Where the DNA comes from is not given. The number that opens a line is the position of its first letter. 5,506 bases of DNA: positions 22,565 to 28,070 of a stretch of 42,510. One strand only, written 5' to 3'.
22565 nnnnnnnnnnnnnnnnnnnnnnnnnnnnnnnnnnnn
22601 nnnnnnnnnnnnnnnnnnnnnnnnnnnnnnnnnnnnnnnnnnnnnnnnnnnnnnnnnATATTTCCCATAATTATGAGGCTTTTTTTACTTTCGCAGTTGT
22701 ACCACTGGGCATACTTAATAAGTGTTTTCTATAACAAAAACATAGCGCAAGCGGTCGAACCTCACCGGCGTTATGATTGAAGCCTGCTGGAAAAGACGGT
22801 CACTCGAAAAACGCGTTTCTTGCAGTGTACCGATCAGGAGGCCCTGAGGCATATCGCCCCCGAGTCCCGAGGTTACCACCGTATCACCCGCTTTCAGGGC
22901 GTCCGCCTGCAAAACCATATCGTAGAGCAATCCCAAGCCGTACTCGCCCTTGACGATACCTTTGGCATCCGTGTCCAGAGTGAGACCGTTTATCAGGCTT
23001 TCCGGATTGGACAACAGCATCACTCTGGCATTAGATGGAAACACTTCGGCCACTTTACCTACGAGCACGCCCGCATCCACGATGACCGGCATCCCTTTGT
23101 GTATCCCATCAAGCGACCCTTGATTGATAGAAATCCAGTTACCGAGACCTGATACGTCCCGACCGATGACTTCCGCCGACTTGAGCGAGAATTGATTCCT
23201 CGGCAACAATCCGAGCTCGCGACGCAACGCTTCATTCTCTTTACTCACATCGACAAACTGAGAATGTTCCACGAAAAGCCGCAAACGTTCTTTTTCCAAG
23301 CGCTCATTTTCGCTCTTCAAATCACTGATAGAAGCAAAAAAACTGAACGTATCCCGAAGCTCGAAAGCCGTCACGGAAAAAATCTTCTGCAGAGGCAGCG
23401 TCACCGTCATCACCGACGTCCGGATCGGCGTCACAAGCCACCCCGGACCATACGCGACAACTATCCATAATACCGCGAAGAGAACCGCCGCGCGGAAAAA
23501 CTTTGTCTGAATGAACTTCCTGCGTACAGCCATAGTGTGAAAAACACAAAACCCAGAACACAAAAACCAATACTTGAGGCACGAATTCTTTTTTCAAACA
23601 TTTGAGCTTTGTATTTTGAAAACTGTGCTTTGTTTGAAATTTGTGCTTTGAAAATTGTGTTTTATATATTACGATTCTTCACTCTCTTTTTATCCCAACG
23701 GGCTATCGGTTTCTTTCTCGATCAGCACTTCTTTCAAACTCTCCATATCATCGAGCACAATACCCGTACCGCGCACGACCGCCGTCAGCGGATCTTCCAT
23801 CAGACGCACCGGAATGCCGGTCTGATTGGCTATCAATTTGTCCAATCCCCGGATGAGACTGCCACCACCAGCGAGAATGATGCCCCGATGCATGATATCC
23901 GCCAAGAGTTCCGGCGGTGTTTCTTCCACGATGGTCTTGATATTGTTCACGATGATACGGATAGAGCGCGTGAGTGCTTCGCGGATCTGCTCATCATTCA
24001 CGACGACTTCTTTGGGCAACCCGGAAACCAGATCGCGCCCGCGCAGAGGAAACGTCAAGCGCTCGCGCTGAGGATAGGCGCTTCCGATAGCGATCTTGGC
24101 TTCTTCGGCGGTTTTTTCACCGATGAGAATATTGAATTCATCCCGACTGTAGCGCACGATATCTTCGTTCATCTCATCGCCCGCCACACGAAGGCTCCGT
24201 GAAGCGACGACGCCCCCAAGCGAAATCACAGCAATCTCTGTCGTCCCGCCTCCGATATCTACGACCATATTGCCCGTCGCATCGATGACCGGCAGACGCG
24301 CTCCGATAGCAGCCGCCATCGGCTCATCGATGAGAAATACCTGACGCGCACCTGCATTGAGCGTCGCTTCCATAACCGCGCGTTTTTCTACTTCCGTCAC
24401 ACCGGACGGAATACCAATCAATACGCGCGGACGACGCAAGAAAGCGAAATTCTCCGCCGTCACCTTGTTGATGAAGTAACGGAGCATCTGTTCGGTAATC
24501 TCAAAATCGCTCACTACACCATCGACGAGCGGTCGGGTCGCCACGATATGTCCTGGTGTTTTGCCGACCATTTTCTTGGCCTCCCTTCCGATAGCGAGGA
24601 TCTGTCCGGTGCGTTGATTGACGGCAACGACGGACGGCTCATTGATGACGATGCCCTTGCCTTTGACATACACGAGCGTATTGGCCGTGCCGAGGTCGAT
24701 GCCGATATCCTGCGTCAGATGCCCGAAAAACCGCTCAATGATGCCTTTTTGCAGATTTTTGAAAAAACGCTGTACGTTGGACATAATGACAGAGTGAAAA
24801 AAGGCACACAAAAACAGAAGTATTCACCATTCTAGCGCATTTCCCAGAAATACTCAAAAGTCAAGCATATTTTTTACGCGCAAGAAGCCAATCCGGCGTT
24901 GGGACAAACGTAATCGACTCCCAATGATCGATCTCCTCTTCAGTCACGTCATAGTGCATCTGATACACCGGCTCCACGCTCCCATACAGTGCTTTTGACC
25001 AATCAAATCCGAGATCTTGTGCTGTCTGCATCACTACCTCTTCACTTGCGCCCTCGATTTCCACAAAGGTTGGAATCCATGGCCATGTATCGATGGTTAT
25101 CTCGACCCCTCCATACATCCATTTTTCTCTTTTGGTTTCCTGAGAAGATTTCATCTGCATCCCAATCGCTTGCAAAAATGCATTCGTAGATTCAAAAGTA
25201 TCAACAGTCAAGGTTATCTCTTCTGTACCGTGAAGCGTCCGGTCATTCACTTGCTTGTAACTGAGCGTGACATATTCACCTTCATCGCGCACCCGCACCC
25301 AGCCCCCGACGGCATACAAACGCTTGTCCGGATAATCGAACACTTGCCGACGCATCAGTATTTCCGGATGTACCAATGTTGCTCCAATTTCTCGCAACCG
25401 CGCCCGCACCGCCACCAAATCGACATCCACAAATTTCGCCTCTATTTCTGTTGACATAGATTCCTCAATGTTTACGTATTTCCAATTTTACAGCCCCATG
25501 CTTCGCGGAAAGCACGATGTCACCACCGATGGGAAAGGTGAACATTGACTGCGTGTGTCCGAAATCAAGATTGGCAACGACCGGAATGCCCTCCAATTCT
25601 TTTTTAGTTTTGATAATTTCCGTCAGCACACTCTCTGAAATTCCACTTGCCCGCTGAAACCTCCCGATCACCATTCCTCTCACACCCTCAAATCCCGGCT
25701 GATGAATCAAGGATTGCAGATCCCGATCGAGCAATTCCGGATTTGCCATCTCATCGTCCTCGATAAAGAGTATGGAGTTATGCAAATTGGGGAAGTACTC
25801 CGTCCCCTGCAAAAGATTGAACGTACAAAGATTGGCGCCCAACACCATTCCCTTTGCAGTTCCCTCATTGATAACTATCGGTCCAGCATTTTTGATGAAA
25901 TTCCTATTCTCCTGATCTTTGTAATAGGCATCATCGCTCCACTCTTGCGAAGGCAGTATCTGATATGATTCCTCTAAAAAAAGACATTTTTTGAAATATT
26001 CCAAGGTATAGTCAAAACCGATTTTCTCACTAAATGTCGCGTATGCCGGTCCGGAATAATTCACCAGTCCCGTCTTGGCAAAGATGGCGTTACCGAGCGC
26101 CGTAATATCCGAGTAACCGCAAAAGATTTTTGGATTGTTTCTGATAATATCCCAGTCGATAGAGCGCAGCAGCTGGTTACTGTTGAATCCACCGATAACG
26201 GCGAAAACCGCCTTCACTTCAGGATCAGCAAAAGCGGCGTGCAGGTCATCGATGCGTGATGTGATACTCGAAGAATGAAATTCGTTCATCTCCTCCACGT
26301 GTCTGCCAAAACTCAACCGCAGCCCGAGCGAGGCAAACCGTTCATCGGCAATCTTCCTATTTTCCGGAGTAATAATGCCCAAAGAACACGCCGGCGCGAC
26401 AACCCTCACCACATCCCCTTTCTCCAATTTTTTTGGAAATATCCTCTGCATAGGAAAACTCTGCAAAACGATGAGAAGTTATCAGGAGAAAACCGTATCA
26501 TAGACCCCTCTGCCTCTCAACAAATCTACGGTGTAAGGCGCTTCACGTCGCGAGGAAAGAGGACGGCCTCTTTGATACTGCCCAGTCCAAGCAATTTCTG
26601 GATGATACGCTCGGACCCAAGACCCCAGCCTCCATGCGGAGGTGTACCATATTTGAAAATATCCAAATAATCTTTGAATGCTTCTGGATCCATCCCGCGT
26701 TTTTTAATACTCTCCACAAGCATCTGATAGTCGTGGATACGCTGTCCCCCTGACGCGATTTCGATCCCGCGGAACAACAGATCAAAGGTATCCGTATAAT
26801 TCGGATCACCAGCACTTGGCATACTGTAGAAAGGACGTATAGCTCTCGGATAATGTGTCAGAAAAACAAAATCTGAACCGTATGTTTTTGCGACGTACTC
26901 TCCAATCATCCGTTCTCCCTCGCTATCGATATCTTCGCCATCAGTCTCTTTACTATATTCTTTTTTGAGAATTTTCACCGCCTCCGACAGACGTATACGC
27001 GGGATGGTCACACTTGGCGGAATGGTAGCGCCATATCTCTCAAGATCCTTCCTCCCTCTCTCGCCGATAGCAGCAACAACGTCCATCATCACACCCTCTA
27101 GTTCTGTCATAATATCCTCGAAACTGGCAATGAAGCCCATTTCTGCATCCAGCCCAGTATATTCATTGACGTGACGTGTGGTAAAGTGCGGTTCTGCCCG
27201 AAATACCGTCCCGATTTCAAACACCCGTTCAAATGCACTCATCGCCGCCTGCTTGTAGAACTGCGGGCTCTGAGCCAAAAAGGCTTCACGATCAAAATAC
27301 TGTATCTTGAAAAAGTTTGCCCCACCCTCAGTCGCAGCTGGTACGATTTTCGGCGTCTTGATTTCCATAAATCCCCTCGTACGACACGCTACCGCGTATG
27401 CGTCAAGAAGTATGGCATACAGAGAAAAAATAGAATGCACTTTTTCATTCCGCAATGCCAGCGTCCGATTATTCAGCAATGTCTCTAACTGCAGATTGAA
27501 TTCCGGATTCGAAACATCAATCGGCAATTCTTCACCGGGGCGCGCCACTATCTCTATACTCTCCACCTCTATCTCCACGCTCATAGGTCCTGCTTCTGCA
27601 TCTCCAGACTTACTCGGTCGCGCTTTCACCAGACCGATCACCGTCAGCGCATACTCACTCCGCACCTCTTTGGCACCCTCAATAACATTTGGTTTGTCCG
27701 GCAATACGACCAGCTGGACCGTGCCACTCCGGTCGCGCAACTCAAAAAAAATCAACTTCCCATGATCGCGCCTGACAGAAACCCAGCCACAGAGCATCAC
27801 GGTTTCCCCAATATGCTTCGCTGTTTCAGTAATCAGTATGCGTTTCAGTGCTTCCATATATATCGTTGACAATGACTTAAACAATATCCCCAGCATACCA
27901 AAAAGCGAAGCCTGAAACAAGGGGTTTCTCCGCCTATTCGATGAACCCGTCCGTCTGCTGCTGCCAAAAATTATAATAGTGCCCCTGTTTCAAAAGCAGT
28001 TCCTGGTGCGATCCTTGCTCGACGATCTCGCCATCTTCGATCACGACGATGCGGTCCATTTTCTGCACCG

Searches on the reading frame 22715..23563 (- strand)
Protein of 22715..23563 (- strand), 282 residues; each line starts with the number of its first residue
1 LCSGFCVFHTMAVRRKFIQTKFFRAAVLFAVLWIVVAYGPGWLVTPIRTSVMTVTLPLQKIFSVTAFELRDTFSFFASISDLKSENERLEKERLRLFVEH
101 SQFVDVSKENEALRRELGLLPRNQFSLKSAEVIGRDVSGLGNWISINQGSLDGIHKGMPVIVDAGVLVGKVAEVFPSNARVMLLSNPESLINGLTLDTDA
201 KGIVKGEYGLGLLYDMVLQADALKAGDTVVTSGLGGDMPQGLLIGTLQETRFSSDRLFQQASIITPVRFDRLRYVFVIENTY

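Call 80: search_protein_families(library=pfam, proteins=[window:22715-23563:-])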
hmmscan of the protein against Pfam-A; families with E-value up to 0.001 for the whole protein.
window:22715-23563:- (282 aa): 1 family
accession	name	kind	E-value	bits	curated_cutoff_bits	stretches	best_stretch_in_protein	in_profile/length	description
PF04085.20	MreC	-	1.3e-35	122.8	28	1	132-279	1-147/147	Rod shape-determining protein MreC, barrel core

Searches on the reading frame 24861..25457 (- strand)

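Call 80: search_protein_families(library=pfam, proteins=[window:24861-25457:-])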
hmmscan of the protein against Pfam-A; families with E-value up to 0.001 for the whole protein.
window:24861-25457:- (198 aa): 1 family
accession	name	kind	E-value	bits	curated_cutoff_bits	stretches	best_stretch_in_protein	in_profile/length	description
PF01928.26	CYTH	-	6.2e-12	46.1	23.2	1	3-140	2-149/179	CYTH domain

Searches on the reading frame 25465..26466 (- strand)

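Call 80: search_protein_families(library=pfam, proteins=[window:25465-26466:-])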
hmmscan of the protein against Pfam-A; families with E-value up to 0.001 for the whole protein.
window:25465-26466:- (333 aa): 2 families
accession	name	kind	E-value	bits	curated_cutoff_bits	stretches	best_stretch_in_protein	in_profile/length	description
PF02016.21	Peptidase_S66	-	9.4e-32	110.2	25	1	20-139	1-121/121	LD-carboxypeptidase N-terminal domain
PF17676.7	Peptidase_S66C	-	1.1e-27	97.4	23.7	1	205-317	1-118/120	LD-carboxypeptidase C-terminal domain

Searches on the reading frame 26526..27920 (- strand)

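Call 80: search_protein_families(library=pfam, proteins=[window:26526-27920:-])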
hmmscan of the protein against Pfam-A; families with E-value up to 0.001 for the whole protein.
window:26526-27920:- (464 aa): 2 families
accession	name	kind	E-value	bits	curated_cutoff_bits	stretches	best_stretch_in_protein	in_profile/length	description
PF00152.25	tRNA-synt_2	-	5.2e-80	269.2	25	1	146-458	3-307/308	tRNA synthetases class II (D, K and N)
PF01336.31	tRNA_anti-codon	-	3.7e-15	56.1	27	1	41-125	1-75/75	OB-fold nucleic acid binding domain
